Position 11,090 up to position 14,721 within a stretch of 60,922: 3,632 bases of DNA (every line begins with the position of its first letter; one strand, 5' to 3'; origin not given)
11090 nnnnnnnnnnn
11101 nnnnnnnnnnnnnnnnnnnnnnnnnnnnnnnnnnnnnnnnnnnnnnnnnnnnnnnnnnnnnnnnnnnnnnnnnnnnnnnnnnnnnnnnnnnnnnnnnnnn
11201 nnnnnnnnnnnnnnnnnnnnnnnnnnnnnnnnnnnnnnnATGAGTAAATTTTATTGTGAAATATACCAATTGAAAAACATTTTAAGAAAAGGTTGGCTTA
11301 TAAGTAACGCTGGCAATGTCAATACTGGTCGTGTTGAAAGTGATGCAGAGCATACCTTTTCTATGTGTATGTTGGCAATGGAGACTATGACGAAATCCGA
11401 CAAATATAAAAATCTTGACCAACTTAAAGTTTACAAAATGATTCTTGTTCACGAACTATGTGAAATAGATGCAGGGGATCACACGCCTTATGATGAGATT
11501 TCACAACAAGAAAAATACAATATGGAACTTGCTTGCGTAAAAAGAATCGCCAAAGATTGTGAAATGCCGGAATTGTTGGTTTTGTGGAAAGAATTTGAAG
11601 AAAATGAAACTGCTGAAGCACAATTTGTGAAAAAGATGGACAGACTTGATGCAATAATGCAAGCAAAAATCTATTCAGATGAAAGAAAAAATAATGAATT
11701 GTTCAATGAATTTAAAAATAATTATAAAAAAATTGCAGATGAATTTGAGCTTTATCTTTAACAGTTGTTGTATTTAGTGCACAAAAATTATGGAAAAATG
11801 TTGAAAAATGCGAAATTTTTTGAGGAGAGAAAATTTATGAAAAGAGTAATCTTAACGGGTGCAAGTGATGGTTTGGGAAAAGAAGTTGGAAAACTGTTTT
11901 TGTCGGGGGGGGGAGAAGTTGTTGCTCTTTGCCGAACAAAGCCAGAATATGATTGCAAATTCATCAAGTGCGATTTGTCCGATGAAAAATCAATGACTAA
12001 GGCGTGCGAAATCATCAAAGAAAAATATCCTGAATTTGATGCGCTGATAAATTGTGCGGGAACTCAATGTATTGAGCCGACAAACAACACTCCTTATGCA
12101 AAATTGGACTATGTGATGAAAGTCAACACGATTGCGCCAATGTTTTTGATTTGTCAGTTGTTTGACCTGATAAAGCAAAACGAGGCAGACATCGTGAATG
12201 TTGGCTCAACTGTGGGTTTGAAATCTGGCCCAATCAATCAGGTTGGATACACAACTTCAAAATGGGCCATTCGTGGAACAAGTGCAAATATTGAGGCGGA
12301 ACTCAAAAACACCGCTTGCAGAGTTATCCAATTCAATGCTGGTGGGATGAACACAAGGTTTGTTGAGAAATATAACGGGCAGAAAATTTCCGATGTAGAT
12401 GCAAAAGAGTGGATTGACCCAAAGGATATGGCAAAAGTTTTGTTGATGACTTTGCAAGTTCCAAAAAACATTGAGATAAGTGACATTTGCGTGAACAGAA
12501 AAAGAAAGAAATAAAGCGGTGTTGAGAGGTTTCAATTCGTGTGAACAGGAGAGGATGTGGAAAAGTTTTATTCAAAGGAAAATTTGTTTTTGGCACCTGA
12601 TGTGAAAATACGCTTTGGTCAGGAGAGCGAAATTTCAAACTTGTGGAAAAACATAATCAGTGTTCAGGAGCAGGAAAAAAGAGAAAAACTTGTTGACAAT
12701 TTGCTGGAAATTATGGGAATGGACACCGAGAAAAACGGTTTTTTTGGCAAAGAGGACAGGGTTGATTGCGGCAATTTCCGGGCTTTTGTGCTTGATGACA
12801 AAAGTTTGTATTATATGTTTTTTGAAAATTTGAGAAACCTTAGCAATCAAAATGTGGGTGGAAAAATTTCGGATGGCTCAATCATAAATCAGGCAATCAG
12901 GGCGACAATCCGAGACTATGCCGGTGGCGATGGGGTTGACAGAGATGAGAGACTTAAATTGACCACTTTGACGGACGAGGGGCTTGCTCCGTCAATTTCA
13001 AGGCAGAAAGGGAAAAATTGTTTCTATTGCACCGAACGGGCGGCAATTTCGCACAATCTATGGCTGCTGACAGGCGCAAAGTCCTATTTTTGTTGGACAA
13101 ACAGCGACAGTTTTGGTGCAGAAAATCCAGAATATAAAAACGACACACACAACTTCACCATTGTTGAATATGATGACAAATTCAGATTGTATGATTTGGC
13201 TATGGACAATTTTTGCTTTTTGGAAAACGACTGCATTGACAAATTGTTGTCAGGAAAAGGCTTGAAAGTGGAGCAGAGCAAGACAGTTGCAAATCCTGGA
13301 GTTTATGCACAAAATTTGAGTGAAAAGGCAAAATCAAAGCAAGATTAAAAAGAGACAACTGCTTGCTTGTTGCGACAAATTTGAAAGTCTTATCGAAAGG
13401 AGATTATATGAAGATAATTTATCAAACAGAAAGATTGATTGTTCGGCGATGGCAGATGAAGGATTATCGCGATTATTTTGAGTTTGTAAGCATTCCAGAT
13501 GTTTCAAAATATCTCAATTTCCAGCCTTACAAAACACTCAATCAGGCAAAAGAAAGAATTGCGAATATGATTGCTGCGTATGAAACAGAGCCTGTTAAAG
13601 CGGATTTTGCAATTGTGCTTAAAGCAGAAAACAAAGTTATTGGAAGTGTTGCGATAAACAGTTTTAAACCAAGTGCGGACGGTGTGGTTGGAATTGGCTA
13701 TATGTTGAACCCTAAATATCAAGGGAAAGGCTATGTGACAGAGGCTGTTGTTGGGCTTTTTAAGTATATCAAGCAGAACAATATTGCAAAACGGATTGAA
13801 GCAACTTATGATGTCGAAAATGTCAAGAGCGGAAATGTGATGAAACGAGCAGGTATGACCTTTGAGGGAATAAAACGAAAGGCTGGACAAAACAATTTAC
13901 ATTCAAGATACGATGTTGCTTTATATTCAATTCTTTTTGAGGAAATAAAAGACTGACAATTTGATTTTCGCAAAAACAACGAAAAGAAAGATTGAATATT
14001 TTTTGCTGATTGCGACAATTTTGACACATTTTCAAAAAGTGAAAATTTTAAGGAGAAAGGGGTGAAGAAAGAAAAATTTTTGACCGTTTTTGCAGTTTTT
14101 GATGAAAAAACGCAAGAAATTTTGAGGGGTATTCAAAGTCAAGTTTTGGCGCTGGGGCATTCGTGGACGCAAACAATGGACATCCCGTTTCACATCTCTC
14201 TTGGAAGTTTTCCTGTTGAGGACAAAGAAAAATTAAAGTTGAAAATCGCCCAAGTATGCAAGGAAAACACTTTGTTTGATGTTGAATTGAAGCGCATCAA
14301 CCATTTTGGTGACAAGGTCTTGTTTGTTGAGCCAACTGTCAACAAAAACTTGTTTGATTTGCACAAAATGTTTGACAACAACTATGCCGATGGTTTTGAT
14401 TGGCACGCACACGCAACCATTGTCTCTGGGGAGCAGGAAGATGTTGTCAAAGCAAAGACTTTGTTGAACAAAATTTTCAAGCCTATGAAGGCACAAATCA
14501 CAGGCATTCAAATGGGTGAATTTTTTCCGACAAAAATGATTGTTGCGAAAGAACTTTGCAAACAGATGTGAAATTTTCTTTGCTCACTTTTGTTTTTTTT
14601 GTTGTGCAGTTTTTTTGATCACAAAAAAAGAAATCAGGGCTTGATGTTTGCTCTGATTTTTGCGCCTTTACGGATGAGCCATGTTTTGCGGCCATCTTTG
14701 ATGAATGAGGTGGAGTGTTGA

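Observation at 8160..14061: Cassette-like array: unrelated small genes separated by a recurring stop-codon-proximal hairpin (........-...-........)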

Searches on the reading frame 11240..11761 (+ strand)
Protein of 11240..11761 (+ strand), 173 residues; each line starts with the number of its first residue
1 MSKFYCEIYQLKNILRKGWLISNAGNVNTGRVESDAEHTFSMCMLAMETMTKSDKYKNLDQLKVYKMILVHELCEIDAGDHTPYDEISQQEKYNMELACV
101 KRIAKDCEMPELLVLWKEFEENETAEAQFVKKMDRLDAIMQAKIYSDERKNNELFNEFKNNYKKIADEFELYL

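Call 11: search_protein_families(library=pfam, proteins=[window:11240-11761:+], max_evalue=0.01)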
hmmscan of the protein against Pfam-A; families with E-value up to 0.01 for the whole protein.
window:11240-11761:+ (173 aa): 3 families
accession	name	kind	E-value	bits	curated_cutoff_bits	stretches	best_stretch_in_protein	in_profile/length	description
PF13023.12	HD_3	-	4.4e-34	118.2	22.5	1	10-168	3-160/165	HD domain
PF12917.13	YfbR-like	-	3.6e-07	30.5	25.9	1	20-166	11-163/182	5'-deoxynucleotidase YfbR-like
PF01966.28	HD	-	0.0002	22.1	22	1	36-138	2-115/116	HD domain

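Call 78: search_protein_families(library=padloc, proteins=[window:11240-11761:+], max_evalue=0.001)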
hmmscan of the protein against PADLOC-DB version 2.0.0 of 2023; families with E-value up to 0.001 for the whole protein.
window:11240-11761:+ (173 aa): 0 families

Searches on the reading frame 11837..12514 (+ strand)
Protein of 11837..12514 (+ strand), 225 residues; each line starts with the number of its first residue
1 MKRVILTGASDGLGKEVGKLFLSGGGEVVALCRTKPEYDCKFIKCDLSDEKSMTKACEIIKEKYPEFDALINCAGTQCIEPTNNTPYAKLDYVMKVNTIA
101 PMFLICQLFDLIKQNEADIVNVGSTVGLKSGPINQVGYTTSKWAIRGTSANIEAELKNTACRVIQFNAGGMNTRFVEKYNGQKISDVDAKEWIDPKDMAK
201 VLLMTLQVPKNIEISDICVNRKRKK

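Call 11: search_protein_families(library=pfam, proteins=[window:11837-12514:+], max_evalue=0.01)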
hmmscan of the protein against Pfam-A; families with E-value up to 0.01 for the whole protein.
window:11837-12514:+ (225 aa): 5 families
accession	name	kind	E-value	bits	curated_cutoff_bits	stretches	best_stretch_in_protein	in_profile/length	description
PF00106.31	adh_short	-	6.7e-31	107.7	26.6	1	2-180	1-191/195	short chain dehydrogenase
PF13561.12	adh_short_C2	-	2.3e-18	67.1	27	1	9-186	2-192/236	Enoyl-(Acyl carrier protein) reductase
PF01370.27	Epimerase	-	8.9e-06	25.7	20.9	1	4-101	1-95/240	NAD dependent epimerase/dehydratase family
PF08659.16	KR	-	5.8e-05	23.5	22.6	1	30-139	30-150/180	KR domain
PF04321.23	RmlD_sub_bind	-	0.0053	16.3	27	1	3-76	2-61/287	RmlD substrate binding domain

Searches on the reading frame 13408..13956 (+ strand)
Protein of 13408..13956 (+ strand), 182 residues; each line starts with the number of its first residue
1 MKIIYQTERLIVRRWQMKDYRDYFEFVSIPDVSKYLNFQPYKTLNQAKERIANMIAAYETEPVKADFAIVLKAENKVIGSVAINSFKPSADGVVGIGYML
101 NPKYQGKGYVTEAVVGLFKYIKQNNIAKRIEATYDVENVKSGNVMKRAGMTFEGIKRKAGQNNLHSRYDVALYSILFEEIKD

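Call 12: search_protein_families(library=pfam, proteins=[window:13408-13956:+], max_evalue=0.01)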
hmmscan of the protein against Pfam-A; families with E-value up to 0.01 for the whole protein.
window:13408-13956:+ (182 aa): 4 families
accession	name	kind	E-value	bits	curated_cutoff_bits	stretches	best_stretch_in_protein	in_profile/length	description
PF13302.13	Acetyltransf_3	-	1.9e-27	97.1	25.4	1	9-151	1-138/138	Acetyltransferase (GNAT) domain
PF00583.31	Acetyltransf_1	-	2.5e-08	34.6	20.7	1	64-149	31-115/116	Acetyltransferase (GNAT) family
PF13420.13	Acetyltransf_4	-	0.00019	21.9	24.3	1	18-163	7-147/155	Acetyltransferase (GNAT) domain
PF13523.12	Acetyltransf_8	-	0.0047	17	27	1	83-154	69-141/145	Acetyltransferase (GNAT) domain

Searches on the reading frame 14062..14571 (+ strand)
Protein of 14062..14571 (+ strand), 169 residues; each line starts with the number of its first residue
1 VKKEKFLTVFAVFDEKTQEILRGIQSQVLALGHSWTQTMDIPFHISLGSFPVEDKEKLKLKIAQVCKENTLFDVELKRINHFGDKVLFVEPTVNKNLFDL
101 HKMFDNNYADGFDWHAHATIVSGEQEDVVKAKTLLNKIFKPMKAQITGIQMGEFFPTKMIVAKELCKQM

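Call 43: search_protein_families(library=pfam, proteins=[window:14062-14571:+], max_evalue=0.001)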
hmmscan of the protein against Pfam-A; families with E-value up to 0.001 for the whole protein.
window:14062-14571:+ (169 aa): 1 family
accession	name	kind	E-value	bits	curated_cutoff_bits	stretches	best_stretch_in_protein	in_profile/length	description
PF13563.12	2_5_RNA_ligase2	-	1.6e-08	35.2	27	1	41-150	24-144/152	2'-5' RNA ligase superfamily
